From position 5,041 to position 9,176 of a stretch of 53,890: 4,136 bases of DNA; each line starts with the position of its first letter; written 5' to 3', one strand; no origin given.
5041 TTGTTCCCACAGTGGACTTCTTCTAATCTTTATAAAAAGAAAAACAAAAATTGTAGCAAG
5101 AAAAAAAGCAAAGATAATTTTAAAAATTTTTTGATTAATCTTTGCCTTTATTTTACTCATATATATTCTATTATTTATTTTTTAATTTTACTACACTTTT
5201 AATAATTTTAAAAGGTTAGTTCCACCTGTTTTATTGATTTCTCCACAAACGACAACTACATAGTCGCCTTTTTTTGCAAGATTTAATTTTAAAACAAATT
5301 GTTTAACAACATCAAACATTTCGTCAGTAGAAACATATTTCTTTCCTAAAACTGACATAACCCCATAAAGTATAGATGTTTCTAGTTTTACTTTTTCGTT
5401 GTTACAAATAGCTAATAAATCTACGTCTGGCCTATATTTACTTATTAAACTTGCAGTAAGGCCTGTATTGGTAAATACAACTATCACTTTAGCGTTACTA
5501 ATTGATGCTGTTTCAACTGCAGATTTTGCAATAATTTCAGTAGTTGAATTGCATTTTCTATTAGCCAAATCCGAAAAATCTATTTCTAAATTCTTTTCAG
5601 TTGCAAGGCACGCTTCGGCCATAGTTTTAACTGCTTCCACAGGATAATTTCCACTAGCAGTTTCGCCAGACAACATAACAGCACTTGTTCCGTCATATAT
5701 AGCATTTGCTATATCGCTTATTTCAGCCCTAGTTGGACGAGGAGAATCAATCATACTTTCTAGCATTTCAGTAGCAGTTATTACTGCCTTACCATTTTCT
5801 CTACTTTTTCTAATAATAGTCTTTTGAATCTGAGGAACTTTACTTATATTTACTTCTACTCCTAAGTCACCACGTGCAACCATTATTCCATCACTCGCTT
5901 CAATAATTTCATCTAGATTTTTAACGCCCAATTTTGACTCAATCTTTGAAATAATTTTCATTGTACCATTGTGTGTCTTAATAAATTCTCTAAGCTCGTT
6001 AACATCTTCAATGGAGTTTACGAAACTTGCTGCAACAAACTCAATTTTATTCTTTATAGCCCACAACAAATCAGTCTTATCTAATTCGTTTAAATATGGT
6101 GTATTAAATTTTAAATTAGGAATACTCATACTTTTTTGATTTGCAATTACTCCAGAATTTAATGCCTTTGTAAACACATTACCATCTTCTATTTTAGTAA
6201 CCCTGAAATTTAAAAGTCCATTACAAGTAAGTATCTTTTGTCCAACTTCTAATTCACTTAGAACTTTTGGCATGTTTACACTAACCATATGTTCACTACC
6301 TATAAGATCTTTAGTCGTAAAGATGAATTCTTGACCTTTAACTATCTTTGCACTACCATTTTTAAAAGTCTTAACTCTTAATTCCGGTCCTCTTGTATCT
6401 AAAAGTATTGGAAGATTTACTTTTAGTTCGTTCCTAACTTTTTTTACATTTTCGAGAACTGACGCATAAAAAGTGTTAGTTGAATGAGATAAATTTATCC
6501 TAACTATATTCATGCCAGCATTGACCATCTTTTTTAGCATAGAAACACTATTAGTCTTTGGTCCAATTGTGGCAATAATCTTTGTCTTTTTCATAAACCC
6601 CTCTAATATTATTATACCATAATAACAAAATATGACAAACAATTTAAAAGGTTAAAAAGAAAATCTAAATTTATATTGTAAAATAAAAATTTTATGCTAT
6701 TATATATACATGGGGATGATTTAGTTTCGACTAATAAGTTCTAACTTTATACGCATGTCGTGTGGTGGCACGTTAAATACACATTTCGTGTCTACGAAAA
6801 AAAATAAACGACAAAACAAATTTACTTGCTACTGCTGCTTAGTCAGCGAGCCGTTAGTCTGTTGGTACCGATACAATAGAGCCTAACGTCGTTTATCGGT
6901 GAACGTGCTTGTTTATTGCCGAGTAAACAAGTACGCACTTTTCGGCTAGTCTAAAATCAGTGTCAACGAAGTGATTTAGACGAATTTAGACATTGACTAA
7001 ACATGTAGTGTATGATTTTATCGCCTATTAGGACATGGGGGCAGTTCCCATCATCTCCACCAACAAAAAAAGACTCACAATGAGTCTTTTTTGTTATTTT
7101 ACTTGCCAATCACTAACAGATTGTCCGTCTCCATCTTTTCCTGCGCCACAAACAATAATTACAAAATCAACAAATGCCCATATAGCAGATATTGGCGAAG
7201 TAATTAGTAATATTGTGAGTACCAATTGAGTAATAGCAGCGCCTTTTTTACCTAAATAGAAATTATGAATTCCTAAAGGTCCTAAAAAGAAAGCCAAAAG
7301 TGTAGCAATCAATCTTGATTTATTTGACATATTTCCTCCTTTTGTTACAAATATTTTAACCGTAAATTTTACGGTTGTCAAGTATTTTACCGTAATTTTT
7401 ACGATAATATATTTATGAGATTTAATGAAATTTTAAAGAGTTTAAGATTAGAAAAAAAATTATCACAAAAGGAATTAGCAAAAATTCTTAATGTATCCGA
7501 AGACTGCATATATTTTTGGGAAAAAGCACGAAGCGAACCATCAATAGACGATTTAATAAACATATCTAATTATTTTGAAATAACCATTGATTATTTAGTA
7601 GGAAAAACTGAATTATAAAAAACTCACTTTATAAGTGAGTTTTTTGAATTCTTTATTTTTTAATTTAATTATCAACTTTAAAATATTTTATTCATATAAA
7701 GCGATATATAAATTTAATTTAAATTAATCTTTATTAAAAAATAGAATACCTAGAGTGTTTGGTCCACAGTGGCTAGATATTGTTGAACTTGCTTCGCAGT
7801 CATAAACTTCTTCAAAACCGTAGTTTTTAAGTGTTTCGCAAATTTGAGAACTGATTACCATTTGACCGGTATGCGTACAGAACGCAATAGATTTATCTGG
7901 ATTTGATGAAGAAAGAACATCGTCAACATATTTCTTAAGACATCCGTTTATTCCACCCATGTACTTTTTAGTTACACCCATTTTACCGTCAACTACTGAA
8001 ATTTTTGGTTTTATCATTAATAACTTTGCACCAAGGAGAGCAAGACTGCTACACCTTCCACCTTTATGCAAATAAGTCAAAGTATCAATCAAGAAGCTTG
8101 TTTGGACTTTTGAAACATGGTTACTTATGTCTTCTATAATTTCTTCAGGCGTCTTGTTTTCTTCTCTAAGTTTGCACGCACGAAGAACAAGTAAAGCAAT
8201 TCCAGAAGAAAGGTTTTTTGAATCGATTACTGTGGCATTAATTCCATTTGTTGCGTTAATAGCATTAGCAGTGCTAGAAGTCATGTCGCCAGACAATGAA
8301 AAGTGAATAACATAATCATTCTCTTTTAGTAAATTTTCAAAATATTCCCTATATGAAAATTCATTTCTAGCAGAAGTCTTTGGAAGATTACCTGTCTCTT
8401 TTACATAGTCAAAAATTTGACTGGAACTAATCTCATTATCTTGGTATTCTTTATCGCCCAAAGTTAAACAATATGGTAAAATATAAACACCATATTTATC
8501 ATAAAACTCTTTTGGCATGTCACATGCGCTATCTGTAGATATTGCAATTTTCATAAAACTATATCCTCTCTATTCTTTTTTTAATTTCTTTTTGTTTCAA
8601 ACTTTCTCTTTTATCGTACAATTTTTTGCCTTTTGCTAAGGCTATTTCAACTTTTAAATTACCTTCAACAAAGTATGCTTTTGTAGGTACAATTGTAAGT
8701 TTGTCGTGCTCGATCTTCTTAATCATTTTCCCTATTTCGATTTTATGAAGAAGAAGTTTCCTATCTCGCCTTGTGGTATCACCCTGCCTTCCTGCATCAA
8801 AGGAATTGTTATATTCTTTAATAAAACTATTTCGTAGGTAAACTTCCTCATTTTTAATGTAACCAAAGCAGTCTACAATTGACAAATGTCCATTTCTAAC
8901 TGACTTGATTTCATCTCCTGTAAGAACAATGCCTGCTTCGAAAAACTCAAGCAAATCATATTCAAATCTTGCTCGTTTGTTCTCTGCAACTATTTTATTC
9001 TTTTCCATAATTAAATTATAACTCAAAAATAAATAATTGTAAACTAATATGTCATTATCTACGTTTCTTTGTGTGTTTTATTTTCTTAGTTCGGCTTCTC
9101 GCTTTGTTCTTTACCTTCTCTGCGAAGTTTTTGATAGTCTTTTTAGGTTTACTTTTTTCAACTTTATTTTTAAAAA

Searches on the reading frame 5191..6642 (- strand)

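Call 8: search_protein_families(library=pfam, proteins=[window:5191-6642:-], max_evalue=0.001)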
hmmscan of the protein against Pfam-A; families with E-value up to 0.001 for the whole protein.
window:5191-6642:- (483 aa): 3 families
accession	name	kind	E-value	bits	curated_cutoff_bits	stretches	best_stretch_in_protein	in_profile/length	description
PF00224.27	PK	-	9.5e-115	383.6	30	1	17-338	1-328/328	Pyruvate kinase, barrel domain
PF02887.21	PK_C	-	9.4e-27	93.8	28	1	370-480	2-113/114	Pyruvate kinase, alpha/beta domain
PF03328.21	HpcH_HpaI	-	2.6e-05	24.1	25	1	193-268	79-162/221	HpcH/HpaI aldolase/citrate lyase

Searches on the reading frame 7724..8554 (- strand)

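Call 9: search_protein_families(library=pfam, proteins=[window:7724-8554:-], max_evalue=0.001)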
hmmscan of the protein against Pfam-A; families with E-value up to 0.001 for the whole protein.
window:7724-8554:- (276 aa): 2 families
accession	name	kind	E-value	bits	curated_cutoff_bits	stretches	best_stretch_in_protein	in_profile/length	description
PF02645.21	DegV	-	4.5e-56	190.7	27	1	2-274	1-279/280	Uncharacterised protein, DegV family COG1307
PF13684.11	FakA-like_C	-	0.00096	19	23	0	70-214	36-163/216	Fatty acid kinase subunit A-like, C-terminal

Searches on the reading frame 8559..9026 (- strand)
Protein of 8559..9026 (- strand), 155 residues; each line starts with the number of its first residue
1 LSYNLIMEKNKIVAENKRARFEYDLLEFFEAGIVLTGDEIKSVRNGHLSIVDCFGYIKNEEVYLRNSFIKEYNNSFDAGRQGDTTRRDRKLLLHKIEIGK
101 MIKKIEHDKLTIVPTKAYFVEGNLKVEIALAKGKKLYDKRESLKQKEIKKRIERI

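Call 9: search_protein_families(library=pfam, proteins=[window:8559-9026:-], max_evalue=0.001)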
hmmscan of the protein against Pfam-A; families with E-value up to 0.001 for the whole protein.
window:8559-9026:- (155 aa): 1 family
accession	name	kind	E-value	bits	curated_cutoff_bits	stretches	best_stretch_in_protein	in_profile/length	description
PF01668.23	SmpB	-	2.9e-48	163.9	27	1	13-154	1-139/143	SmpB protein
